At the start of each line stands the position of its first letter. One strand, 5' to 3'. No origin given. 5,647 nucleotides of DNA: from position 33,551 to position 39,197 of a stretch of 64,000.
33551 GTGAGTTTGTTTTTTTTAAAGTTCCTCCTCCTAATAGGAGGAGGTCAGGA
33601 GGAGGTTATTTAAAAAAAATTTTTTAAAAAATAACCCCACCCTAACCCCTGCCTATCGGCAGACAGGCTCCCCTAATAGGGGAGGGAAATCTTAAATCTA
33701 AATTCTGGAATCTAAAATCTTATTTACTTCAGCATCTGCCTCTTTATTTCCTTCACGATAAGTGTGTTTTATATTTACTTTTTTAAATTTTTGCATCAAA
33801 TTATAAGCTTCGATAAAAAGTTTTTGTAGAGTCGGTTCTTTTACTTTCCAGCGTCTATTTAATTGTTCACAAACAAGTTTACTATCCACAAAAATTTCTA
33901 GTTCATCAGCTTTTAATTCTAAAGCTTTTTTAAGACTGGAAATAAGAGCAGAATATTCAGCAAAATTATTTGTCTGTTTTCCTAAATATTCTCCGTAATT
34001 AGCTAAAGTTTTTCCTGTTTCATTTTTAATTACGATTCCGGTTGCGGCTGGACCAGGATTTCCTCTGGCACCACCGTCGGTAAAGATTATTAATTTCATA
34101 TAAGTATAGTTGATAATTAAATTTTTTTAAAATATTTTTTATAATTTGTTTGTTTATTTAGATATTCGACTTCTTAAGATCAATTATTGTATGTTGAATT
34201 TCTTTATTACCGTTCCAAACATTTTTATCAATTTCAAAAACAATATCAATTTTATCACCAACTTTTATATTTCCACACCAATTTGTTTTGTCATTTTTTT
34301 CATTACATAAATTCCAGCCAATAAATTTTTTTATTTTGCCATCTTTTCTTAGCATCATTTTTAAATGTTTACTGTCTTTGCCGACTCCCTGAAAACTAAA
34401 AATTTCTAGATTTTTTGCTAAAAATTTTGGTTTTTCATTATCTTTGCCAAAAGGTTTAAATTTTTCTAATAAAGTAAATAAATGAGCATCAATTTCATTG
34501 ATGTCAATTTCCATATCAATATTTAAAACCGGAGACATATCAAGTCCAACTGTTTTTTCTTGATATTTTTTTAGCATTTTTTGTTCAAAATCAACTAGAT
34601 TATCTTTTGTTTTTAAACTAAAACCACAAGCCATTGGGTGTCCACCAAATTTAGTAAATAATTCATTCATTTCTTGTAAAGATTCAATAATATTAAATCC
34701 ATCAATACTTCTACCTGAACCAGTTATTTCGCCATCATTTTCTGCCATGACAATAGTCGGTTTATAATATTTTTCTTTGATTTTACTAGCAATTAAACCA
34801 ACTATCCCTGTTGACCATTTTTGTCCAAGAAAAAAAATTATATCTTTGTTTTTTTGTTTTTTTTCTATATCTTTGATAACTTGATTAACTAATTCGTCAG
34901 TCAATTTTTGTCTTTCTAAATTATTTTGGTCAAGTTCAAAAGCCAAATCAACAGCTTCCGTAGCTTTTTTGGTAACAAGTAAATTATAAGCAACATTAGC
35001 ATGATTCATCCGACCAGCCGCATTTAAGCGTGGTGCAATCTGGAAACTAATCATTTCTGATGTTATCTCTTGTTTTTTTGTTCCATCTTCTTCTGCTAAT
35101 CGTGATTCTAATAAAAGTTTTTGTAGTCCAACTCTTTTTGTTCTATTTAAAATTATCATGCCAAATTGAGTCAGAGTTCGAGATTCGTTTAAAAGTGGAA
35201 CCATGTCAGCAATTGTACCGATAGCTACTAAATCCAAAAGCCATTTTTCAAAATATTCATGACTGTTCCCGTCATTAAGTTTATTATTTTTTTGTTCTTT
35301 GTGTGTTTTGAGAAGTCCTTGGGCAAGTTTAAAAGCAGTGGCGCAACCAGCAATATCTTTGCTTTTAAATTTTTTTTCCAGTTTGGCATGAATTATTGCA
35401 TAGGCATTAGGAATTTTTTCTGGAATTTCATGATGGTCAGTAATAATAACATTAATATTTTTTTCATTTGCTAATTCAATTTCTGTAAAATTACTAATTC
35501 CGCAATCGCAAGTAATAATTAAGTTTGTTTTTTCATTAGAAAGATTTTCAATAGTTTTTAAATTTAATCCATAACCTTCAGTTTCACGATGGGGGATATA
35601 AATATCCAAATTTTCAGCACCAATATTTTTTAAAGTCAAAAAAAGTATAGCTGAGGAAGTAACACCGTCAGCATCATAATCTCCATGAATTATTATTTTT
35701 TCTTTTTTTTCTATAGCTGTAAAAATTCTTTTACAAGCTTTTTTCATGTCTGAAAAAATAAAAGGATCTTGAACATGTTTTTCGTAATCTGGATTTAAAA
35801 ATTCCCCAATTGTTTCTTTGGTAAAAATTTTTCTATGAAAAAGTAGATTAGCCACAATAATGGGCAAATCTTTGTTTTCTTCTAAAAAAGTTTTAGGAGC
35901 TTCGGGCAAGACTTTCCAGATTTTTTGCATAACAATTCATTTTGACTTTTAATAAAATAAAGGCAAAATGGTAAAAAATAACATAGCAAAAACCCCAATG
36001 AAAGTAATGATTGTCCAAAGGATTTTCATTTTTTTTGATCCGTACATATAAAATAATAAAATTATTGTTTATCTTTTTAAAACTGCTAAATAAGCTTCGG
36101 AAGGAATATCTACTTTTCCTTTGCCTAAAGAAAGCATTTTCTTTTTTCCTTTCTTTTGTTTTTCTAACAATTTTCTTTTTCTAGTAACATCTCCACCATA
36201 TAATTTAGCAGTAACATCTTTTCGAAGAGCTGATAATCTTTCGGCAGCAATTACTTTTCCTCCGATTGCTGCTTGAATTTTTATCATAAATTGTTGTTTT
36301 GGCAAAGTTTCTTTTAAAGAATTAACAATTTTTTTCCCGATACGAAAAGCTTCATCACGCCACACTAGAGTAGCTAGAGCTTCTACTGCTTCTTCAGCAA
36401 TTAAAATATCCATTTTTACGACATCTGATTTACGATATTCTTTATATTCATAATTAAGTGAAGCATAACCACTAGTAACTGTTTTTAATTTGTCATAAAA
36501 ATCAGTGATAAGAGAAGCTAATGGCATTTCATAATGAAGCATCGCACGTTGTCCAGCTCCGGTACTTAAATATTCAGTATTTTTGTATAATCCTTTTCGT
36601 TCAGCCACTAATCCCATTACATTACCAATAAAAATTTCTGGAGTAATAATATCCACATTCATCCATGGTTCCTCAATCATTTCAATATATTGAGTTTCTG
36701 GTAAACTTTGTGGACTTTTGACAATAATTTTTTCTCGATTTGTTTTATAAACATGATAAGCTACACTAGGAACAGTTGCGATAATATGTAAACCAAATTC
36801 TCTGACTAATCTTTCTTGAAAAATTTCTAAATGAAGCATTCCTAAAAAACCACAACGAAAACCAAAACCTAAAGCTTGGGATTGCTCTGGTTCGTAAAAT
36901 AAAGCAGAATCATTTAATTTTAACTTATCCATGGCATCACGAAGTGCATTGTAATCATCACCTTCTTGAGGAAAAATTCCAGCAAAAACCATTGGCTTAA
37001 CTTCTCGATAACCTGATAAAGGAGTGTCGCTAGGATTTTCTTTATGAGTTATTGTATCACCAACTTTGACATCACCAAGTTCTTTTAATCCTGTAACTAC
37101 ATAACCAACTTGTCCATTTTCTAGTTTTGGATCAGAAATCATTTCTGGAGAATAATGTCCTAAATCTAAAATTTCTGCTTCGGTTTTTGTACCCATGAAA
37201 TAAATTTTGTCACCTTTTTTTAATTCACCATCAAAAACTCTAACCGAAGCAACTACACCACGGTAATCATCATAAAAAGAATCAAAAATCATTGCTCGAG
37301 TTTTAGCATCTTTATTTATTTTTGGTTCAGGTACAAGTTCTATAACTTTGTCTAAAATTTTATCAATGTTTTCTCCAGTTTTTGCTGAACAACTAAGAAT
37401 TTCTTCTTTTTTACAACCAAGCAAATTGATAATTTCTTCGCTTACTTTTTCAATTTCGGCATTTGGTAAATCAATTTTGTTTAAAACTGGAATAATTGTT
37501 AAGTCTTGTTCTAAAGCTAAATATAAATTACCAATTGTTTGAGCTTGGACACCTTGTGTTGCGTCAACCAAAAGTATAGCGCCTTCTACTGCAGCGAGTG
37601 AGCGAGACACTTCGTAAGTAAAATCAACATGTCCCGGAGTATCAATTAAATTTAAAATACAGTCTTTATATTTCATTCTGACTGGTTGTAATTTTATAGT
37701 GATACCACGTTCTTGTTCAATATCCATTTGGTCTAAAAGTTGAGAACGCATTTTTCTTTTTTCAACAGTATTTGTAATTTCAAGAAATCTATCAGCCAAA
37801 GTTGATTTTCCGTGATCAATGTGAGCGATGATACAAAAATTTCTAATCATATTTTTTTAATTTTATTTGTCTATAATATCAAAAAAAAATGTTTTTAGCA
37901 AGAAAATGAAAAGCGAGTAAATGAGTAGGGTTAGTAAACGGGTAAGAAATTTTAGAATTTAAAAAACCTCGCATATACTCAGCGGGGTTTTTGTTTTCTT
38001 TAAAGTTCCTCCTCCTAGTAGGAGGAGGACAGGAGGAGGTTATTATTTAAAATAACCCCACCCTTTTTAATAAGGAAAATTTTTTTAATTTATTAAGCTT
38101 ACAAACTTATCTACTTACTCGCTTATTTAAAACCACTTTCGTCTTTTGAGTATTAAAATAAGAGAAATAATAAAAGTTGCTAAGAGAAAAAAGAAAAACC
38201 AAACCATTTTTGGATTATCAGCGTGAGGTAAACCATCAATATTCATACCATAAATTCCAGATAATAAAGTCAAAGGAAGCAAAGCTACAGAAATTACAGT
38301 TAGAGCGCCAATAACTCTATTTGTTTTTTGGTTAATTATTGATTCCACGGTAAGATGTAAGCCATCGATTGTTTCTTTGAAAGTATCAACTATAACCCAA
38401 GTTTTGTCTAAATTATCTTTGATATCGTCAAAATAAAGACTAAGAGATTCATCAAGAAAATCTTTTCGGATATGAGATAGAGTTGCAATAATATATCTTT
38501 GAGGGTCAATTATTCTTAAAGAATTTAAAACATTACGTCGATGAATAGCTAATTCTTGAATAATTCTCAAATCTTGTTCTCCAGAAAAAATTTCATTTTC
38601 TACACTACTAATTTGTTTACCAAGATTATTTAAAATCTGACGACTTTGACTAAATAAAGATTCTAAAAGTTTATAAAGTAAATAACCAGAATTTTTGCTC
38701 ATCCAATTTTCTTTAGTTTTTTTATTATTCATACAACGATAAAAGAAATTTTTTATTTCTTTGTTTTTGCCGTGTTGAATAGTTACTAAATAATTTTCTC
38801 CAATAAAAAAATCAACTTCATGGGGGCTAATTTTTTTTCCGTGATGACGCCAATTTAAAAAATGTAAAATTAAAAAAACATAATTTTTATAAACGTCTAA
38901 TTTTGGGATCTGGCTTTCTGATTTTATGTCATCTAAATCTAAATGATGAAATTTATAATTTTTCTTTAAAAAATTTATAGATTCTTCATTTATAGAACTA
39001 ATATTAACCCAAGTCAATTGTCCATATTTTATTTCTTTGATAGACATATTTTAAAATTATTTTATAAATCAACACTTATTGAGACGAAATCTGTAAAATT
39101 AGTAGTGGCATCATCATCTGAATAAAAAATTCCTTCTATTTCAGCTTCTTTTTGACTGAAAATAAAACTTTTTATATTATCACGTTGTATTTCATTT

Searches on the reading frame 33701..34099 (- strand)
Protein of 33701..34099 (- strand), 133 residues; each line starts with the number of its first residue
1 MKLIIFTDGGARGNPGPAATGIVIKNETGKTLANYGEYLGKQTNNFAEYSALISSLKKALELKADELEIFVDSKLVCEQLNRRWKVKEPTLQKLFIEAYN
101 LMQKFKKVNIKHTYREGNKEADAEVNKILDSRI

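Call 33: search_protein_families(library=pfam, proteins=[window:33701-34099:-], max_evalue=0.00001)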
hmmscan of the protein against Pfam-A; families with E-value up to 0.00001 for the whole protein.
window:33701-34099:- (133 aa): 2 families
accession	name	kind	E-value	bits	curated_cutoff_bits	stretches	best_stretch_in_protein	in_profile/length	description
PF13456.12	RVT_3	-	4.8e-25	88.3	21.6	1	7-126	2-121/123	Reverse transcriptase-like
PF00075.30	RNase_H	-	2e-14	54.4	25.8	1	2-125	3-136/141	RNase H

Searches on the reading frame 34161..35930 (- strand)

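Call 33: search_protein_families(library=pfam, proteins=[window:34161-35930:-], max_evalue=0.00001)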
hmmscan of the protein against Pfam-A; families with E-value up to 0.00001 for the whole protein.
window:34161-35930:- (590 aa): 3 families
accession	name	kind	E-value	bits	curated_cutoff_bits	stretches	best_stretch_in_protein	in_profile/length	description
PF17768.7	RecJ_OB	-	9.2e-27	93.7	27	1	471-584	1-107/107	RecJ OB domain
PF01368.27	DHH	-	1.7e-25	90.1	28.1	1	78-239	1-125/125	DHH family, N-terminal domain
PF02272.25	DHHA1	-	3.1e-15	56.9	25.9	1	365-453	6-97/102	DHHA1 domain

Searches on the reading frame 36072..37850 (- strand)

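Call 33: search_protein_families(library=pfam, proteins=[window:36072-37850:-], max_evalue=0.00001)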
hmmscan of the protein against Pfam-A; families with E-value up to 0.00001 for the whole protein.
window:36072-37850:- (593 aa): 5 families
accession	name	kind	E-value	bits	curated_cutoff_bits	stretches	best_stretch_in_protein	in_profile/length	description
PF00009.33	GTP_EFTU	-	1.4e-56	191.5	26.5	1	2-174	3-187/188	Elongation factor Tu GTP binding domain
PF06421.17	LepA_C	-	6.9e-40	135.9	29.7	1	485-592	2-107/107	GTP-binding protein LepA C-terminus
PF00679.30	EFG_C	-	4.2e-21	75.2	27.9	1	392-481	2-87/89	Elongation factor G C-terminus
PF03144.31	GTP_EFTU_D2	-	4e-13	50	30.3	1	198-268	1-73/73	Elongation factor Tu domain 2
PF22042.2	EF-G_D2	-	2e-06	28.2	27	1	185-220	3-38/84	Elongation factor G domain 2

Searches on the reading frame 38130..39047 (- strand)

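Call 33: search_protein_families(library=pfam, proteins=[window:38130-39047:-], max_evalue=0.00001)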
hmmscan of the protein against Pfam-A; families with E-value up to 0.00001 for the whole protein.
window:38130-39047:- (306 aa): 1 family
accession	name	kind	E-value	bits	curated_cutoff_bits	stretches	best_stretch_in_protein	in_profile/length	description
PF01544.23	CorA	-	3.4e-59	201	27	1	9-302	2-292/292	CorA-like Mg2+ transporter protein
